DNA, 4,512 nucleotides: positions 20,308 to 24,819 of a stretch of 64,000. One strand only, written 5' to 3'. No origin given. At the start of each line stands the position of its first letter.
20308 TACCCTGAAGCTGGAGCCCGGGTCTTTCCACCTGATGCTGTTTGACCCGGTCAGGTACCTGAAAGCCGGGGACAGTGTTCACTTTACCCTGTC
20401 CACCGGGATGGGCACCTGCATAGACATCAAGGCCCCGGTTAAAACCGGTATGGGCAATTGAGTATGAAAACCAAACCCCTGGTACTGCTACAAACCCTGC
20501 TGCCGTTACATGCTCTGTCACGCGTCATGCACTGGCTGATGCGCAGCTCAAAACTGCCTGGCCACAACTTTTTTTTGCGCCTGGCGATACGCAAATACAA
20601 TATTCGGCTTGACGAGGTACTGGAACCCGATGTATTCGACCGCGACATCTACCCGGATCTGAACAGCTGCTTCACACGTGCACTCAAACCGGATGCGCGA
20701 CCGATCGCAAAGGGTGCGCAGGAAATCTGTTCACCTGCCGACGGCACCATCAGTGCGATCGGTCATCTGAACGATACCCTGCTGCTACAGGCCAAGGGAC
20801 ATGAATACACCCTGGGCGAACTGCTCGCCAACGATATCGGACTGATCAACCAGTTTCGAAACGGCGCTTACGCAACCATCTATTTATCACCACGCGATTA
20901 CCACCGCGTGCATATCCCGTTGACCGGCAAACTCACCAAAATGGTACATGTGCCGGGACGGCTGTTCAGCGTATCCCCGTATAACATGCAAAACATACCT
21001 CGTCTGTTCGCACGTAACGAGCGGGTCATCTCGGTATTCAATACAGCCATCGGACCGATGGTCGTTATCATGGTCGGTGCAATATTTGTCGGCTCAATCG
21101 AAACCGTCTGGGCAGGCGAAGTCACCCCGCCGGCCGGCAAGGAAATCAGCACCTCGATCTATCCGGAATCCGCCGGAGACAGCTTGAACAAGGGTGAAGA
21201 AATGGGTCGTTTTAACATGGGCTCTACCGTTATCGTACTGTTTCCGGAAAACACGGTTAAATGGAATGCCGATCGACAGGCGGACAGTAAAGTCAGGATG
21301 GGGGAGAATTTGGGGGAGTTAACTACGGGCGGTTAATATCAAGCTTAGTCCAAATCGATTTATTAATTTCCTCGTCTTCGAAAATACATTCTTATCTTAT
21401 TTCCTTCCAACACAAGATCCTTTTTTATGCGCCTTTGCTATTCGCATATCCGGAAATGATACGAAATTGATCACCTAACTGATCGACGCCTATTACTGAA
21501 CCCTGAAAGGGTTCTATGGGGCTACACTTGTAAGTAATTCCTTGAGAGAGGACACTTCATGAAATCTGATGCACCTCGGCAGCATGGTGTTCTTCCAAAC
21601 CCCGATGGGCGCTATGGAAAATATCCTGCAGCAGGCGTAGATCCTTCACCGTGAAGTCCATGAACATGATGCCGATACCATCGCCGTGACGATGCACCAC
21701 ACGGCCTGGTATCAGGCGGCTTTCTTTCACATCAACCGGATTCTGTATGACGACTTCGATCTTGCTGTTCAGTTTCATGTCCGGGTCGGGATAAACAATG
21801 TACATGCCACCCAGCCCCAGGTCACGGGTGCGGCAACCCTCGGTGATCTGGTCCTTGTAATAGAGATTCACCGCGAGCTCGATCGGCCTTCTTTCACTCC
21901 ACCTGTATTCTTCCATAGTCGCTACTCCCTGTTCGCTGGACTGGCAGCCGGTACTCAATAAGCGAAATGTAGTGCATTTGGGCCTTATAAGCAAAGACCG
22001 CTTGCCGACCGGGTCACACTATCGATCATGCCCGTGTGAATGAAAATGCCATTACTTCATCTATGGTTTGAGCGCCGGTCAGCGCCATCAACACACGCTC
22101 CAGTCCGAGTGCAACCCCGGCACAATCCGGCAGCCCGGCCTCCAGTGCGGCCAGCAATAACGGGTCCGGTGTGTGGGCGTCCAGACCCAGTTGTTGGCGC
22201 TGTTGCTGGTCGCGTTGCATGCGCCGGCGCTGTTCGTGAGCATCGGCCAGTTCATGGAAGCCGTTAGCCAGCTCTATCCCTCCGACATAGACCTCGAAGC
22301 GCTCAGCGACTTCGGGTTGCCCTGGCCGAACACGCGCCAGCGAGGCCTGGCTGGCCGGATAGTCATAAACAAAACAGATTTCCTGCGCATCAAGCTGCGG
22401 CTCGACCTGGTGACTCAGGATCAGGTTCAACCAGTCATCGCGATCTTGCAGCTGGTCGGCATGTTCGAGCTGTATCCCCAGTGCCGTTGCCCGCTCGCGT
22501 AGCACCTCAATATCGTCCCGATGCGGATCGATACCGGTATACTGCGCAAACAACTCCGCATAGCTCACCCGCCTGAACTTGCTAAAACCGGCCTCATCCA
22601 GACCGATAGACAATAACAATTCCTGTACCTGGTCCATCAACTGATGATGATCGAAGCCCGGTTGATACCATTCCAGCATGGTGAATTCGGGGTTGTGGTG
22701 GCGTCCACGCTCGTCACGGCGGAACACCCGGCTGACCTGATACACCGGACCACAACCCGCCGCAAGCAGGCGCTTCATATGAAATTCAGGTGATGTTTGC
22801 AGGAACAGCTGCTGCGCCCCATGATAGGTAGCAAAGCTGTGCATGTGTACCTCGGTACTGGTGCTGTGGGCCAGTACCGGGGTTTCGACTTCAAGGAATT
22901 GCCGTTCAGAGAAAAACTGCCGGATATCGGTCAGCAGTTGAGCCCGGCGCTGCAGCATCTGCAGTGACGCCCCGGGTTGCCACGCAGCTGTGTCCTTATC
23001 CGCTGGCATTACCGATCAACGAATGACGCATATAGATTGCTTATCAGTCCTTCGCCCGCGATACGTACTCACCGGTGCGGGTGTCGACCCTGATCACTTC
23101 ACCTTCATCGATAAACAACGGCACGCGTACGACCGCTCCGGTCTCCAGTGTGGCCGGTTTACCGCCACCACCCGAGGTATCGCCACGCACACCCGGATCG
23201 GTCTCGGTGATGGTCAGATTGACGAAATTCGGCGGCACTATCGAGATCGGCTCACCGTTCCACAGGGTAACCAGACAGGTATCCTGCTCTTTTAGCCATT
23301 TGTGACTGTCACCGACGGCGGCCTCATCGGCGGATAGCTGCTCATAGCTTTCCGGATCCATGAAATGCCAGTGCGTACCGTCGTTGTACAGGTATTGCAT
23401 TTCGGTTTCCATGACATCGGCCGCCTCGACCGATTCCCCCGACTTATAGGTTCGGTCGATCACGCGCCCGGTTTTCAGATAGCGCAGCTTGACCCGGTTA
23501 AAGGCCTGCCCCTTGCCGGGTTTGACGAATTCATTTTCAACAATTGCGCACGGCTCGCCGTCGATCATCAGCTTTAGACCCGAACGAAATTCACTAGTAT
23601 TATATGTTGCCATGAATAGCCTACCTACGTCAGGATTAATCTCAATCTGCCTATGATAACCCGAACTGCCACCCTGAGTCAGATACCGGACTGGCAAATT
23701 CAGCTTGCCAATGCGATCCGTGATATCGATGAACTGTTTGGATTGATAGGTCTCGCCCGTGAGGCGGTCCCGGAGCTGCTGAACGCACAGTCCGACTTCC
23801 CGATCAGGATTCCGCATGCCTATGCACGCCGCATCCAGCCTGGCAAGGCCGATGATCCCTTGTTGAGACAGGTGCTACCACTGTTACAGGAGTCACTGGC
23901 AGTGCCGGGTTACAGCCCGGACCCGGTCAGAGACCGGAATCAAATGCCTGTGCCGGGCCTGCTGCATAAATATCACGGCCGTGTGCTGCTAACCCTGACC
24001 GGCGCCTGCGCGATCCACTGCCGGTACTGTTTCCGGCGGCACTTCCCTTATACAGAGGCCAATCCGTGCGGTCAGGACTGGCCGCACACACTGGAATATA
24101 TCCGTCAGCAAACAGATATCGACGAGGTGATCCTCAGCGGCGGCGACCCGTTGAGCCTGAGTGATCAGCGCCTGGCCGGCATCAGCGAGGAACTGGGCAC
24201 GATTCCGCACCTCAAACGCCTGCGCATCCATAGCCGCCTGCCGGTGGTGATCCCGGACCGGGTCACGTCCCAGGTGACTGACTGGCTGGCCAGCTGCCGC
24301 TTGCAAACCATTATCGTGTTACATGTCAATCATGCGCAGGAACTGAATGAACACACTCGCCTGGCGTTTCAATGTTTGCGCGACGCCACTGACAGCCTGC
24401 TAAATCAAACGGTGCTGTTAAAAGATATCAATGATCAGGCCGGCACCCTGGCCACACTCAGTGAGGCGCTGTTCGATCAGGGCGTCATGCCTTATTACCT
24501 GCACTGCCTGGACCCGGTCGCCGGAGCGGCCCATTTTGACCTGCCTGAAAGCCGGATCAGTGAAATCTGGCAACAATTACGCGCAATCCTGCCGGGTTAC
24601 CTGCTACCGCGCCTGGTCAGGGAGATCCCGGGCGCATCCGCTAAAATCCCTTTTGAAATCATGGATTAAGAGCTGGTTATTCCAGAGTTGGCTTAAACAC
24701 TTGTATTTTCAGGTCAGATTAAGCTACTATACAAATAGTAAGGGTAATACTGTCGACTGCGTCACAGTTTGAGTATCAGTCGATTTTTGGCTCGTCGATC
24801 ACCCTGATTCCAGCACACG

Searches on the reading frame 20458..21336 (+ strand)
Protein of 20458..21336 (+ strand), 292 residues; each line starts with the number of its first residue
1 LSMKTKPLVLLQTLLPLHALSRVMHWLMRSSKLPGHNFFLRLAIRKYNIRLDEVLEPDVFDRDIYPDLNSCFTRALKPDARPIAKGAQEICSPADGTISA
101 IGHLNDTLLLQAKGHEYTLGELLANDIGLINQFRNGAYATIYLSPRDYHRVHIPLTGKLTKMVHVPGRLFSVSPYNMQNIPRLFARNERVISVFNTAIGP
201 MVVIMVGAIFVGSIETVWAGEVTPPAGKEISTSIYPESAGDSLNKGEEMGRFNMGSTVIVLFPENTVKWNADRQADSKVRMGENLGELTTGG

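Call 66: search_protein_families(library=pfam, proteins=[window:20458-21336:+], max_evalue=0.001)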
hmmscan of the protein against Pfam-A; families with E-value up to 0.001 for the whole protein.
window:20458-21336:+ (292 aa): 1 family
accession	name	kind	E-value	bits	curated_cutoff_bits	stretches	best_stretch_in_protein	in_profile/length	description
PF02666.20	PS_Dcarbxylase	-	1.5e-63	214.5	22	1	68-286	1-197/198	Phosphatidylserine decarboxylase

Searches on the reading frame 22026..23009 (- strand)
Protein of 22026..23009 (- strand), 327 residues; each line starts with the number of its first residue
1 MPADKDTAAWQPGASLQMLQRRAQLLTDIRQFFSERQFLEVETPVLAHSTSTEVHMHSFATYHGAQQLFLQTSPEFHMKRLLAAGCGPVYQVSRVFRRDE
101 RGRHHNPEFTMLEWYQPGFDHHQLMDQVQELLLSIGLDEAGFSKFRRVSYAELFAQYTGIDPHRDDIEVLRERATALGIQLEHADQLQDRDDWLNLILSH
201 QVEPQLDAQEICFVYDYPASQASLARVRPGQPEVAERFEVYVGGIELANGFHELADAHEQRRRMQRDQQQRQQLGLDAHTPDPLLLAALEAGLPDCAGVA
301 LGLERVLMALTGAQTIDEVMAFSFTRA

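Call 5: search_protein_families(library=pfam, proteins=[window:22026-23009:-], max_evalue=0.1)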
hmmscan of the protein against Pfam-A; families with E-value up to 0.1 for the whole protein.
window:22026-23009:- (327 aa): 2 families
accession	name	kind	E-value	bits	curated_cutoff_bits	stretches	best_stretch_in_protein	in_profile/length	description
PF00152.25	tRNA-synt_2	-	1.5e-53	182.3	25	1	17-324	20-306/308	tRNA synthetases class II (D, K and N)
PF01409.25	tRNA-synt_2d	-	0.055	13.4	19.8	0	91-114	107-130/246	tRNA synthetases class II core domain (F)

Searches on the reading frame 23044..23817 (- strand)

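Call 5: search_protein_families(library=pfam, proteins=[window:23044-23817:-], max_evalue=0.1)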
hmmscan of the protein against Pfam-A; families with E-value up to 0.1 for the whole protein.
window:23044-23817:- (257 aa): 4 families
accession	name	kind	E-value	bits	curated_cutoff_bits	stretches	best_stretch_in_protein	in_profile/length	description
PF09285.17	Elong-fact-P_C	-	2.1e-27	95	25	1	199-254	1-56/56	Elongation factor P, C-terminal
PF08207.18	EFP_N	-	3e-25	88.4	23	1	74-130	2-58/58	Elongation factor P (EF-P) KOW-like domain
PF01132.26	EFP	-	2e-24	85.7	27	1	139-191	2-54/54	Elongation factor P (EF-P) OB domain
PF21485.3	IF5A-like_N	-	0.075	13.3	27.1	0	73-102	7-36/63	Translation initiation factor 5A-like, N-terminal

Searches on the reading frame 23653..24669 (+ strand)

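Call 5: search_protein_families(library=pfam, proteins=[window:23653-24669:+], max_evalue=0.1)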
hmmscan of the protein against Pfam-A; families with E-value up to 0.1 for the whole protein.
window:23653-24669:+ (338 aa): 2 families
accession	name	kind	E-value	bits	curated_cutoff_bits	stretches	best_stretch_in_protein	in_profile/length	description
PF04055.27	Radical_SAM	-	0.00016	22.3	29.5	1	115-172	3-62/166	Radical SAM superfamily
PF13353.11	Fer4_12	-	0.00095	19.9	22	1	113-174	9-70/137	4Fe-4S single cluster domain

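Call 6: search_protein_families(library=ncbifam, proteins=[window:23653-24669:+], max_evalue=0.1)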
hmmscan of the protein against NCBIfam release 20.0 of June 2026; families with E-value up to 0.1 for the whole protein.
window:23653-24669:+ (338 aa): 16 families
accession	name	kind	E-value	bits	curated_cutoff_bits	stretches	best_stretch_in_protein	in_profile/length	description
TIGR03821.1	EFP_modif_epmB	equivalog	9.8e-135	448.7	369.3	1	14-333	1-320/321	EF-P beta-lysylation protein EpmB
TIGR00238.1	TIGR00238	subfamily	1.4e-95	320.1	199.2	1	12-327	15-331/331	KamA family radical SAM protein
TIGR03822.1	AblA_like_2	hypoth_equivalog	3.5e-74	249.7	396.25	1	32-335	10-316/321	lysine-2,3-aminomutase-like protein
TIGR03820.1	lys_2_3_AblA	equivalog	1.5e-63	215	525.4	1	7-334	3-333/417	lysine 2,3-aminomutase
TIGR04468.1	arg_2_3_am_muta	equivalog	2.8e-55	187.8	600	1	12-323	3-318/351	arginine 2,3-aminomutase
TIGR04368.1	Glu_2_3_NH3_mut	equivalog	8.3e-53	179.4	650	1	6-334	50-377/404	glutamate 2,3-aminomutase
TIGR02495.1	NrdG2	equivalog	0.00014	21.2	131.15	1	116-170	23-77/193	anaerobic ribonucleoside-triphosphate reductase activating protein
NF045646.2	rSAM_Se_TrsS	equivalog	0.00051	18.7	490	1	110-167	87-144/441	radical SAM (seleno)protein TrsS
TIGR04317.1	W_rSAM_matur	equivalog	0.0018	17.5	380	1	110-167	5-63/349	tungsten cofactor oxidoreductase radical SAM maturase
NF049973.1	radical_Rv1681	equivalog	0.0018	17.3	380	1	111-171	74-134/326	Rv1681 family radical SAM protein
NF038283.1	viperin_w_prok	equivalog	0.01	15.1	180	1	115-172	8-71/281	viperin family antiviral radical SAM protein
TIGR04250.1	SCM_rSAM_ScmE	equivalog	0.034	13.1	400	1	113-173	7-67/358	SynChlorMet cassette radical SAM/SPASM protein ScmE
TIGR01290.1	nifB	equivalog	0.038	12.7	343.65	1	105-138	20-53/441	nitrogenase cofactor biosynthesis protein NifB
NF047865.1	rSAM_PapB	equivalog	0.045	13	340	1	112-167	6-65/330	PapB family radical SAM/SPASM ranthipeptide maturase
TIGR02491.1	NrdG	equivalog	0.053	13.5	126.1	1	110-170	17-78/154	anaerobic ribonucleoside-triphosphate reductase activating protein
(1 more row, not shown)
